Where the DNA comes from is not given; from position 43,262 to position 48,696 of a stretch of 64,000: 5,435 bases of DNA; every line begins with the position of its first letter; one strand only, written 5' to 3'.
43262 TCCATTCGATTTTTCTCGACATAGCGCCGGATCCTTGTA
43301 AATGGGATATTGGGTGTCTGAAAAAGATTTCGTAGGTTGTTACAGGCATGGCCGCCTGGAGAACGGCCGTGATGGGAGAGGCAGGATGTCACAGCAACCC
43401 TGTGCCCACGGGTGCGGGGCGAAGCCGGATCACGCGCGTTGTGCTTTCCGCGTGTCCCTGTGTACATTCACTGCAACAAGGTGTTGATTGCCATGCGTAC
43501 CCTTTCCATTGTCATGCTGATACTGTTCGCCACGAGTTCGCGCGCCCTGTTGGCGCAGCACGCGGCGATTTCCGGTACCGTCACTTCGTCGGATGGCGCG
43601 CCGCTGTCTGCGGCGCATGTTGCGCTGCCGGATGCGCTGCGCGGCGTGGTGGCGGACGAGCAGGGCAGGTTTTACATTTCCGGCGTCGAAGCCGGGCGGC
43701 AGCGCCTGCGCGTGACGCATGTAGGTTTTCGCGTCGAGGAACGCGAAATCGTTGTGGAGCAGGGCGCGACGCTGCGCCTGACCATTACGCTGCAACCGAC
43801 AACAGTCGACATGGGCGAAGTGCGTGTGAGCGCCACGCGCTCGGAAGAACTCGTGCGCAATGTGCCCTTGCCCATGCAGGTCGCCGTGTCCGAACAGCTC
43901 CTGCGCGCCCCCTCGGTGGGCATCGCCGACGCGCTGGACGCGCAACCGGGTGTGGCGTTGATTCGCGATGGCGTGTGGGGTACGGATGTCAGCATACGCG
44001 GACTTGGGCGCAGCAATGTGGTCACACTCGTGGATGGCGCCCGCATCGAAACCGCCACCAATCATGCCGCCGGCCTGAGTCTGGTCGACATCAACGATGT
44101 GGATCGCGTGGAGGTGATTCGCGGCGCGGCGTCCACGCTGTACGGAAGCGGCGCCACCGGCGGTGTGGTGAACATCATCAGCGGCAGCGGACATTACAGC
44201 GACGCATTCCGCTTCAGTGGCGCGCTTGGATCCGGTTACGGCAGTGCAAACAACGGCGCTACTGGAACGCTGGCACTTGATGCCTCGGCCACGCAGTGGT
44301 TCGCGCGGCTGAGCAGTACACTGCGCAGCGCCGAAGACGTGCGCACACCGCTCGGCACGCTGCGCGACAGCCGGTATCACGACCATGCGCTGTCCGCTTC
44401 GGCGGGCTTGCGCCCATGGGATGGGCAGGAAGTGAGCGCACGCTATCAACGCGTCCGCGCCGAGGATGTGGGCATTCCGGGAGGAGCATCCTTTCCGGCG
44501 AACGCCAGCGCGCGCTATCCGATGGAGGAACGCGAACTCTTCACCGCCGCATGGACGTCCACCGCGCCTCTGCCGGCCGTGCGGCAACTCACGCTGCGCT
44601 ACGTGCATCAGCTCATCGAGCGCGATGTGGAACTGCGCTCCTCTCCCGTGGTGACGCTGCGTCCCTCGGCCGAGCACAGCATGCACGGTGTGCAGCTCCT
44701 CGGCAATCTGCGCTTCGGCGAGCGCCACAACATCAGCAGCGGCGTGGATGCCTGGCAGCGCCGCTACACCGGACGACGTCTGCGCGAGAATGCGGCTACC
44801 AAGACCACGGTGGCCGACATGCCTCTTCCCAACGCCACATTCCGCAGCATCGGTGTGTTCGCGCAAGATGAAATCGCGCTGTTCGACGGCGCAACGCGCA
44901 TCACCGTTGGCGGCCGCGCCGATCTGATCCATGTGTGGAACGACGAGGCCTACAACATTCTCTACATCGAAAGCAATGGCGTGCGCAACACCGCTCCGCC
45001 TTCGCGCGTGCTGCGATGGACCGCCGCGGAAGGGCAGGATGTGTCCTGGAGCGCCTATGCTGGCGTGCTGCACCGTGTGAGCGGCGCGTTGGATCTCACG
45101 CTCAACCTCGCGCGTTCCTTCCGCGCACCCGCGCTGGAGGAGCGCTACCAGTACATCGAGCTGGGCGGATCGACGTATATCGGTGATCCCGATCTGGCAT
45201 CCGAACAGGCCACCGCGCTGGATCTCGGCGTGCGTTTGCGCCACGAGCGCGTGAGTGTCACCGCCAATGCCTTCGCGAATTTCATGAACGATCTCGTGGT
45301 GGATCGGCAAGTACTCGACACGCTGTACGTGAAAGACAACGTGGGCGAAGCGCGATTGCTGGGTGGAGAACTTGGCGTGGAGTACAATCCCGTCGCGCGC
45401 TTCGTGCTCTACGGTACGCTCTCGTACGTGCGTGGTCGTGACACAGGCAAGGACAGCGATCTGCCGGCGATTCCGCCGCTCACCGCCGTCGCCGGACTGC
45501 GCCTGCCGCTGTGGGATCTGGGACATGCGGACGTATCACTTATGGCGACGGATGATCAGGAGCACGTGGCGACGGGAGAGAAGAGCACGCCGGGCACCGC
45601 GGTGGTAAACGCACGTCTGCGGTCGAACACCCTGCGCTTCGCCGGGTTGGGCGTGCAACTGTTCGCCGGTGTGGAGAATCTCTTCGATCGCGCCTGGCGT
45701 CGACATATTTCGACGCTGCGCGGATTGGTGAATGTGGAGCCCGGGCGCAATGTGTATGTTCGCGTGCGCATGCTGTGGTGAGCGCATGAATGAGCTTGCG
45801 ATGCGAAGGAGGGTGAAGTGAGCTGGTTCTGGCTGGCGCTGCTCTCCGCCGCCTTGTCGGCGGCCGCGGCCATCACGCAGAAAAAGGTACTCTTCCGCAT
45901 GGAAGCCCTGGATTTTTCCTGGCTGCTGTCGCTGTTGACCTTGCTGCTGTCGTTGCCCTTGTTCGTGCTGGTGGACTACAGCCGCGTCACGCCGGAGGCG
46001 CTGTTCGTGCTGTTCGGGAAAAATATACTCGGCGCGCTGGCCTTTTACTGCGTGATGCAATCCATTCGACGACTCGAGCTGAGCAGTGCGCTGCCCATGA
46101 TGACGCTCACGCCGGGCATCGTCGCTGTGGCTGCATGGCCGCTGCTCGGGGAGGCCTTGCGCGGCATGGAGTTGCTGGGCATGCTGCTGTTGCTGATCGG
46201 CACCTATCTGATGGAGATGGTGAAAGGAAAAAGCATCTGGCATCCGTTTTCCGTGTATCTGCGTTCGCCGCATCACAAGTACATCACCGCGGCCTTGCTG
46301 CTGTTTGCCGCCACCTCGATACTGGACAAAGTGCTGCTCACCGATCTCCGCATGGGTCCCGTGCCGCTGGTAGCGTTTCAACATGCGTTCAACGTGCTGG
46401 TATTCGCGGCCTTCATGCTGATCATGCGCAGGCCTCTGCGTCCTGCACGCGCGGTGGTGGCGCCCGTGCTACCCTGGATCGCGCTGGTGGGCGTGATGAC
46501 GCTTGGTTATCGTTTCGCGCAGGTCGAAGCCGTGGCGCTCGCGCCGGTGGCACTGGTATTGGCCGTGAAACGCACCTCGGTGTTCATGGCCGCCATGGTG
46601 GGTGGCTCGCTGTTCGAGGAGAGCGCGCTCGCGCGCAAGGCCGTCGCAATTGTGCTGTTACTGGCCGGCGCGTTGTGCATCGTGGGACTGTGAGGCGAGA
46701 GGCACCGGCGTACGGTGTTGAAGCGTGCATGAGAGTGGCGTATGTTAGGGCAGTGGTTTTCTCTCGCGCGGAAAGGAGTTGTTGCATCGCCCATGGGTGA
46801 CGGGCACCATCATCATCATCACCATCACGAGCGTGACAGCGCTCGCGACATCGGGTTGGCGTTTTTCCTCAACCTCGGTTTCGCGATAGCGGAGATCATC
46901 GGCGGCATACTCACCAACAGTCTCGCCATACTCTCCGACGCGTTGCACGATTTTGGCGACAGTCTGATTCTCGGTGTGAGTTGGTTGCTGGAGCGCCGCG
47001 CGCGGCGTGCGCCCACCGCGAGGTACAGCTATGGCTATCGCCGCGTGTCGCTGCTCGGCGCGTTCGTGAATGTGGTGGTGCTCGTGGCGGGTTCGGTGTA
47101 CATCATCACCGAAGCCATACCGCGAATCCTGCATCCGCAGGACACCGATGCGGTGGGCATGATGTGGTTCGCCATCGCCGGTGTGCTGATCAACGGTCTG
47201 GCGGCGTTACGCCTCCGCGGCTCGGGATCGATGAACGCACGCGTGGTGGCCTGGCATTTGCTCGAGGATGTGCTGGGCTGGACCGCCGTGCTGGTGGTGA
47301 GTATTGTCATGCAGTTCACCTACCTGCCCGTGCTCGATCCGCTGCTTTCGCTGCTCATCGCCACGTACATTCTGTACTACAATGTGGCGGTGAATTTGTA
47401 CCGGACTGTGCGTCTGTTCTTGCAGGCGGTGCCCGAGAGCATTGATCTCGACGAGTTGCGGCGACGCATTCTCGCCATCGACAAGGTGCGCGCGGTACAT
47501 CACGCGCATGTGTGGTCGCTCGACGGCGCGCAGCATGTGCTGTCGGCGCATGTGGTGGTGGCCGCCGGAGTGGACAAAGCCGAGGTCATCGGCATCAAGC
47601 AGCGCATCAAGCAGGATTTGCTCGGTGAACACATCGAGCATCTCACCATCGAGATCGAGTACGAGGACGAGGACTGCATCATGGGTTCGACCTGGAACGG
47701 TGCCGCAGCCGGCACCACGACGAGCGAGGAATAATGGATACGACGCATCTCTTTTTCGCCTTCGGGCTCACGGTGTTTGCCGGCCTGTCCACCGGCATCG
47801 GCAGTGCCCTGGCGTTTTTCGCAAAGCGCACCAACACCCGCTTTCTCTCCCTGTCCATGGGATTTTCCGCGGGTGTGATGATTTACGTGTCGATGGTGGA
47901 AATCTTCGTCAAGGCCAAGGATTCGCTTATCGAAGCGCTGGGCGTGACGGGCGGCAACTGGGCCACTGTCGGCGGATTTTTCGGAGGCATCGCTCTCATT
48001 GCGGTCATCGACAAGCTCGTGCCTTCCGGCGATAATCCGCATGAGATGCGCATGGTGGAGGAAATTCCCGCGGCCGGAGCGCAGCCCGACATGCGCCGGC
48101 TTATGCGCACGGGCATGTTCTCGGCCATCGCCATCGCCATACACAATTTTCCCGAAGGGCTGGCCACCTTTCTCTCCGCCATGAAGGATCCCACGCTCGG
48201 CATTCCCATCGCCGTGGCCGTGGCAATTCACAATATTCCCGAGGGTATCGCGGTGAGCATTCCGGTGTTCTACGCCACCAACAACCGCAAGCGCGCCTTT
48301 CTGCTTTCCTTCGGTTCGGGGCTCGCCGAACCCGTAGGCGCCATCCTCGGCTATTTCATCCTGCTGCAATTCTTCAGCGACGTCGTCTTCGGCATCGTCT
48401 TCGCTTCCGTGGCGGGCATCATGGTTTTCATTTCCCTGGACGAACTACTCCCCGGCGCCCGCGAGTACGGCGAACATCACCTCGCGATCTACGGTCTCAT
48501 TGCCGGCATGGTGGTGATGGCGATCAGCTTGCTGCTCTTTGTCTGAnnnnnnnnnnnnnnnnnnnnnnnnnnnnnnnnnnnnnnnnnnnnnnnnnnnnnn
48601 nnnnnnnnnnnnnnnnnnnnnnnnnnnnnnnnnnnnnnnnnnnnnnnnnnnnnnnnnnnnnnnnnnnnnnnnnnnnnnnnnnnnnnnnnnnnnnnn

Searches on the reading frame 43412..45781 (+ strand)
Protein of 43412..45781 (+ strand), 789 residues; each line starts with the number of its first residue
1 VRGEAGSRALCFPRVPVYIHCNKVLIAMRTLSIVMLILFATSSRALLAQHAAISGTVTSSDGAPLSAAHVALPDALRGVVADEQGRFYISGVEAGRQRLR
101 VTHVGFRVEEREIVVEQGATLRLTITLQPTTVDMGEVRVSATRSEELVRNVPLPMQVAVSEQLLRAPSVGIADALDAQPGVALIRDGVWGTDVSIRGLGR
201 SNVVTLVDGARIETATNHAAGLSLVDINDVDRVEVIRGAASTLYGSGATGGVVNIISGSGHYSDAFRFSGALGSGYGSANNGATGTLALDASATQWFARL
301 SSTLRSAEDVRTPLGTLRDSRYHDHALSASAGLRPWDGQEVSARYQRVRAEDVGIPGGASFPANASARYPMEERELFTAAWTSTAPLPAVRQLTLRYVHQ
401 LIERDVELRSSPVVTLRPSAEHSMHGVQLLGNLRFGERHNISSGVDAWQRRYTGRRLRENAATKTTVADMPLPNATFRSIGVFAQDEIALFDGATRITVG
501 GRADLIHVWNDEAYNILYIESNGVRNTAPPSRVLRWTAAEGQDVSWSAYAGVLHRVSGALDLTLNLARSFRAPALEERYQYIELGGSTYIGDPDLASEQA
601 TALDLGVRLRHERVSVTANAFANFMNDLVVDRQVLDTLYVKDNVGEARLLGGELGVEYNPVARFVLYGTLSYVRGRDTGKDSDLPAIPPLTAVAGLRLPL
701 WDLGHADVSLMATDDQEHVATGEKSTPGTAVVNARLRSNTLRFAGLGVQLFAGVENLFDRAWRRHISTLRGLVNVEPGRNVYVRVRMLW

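Call 69: search_protein_families(library=pfam, proteins=[window:43412-45781:+])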
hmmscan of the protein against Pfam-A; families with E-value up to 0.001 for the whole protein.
window:43412-45781:+ (789 aa): 4 families
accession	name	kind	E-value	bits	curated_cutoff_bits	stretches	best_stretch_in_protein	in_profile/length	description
PF00593.30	TonB_dep_Rec_b-barrel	-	6.9e-34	118.9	27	1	319-757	55-436/436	TonB dependent receptor-like, beta-barrel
PF07715.20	Plug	-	7.7e-24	84.7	23.9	1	149-252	3-107/107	TonB-dependent Receptor Plug Domain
PF13620.12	CarboxypepD_reg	-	1.6e-16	60.8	32.3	1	53-128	2-82/82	Carboxypeptidase regulatory-like domain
PF13715.12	CarbopepD_reg_2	-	1.7e-15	57.2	32.2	1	53-139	1-88/88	CarboxypepD_reg-like domain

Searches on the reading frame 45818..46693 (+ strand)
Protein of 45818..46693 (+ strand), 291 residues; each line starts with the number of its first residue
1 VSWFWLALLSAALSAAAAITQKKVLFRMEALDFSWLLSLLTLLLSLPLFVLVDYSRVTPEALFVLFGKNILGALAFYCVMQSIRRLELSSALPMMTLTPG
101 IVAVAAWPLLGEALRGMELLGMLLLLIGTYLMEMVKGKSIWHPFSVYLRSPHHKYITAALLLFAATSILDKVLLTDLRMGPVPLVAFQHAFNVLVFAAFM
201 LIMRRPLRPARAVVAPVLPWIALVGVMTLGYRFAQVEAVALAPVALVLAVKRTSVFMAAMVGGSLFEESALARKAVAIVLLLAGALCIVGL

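Call 69: search_protein_families(library=pfam, proteins=[window:45818-46693:+])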
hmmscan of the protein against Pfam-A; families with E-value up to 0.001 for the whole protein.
window:45818-46693:+ (291 aa): 1 family
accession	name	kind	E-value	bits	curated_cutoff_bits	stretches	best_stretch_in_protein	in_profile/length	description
PF00892.27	EamA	-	5.5e-18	66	28.2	2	2-132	2-133/135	EamA-like transporter family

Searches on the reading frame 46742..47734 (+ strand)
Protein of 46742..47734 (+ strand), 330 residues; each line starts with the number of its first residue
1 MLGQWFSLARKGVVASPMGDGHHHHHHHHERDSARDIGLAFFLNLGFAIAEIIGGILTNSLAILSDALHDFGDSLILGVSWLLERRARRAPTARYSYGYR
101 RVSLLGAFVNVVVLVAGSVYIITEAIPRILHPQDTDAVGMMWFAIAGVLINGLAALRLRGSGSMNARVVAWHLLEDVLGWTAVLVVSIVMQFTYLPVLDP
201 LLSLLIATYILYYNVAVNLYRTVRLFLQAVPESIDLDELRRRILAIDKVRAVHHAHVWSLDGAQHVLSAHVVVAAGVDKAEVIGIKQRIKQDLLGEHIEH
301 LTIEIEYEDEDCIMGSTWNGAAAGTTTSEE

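Call 69: search_protein_families(library=pfam, proteins=[window:46742-47734:+])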
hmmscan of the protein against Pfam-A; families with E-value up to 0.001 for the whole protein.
window:46742-47734:+ (330 aa): 2 families
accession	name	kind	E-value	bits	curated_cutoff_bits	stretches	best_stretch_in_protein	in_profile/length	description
PF01545.26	Cation_efflux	-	2e-40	139.2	26.6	1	39-213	3-185/198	Cation efflux family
PF16916.11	ZT_dimer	-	4.5e-08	33.4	26.7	1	231-306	1-76/78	Dimerisation domain of Zinc Transporter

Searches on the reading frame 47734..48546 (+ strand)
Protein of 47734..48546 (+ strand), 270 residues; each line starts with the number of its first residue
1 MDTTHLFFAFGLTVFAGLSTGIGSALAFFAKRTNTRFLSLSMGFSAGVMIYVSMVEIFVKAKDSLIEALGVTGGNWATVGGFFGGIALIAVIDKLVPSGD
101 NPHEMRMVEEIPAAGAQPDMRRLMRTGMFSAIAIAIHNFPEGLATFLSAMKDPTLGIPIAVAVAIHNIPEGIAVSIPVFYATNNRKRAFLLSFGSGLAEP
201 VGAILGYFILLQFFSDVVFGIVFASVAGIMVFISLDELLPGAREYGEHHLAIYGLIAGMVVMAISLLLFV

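Call 70: search_protein_families(library=pfam, proteins=[window:47734-48546:+])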
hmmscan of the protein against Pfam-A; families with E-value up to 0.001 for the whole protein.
window:47734-48546:+ (270 aa): 1 family
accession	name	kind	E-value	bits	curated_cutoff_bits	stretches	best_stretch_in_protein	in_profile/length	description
PF02535.28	Zip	-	4.3e-31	108.8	35.1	2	119-264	170-321/323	ZIP Zinc transporter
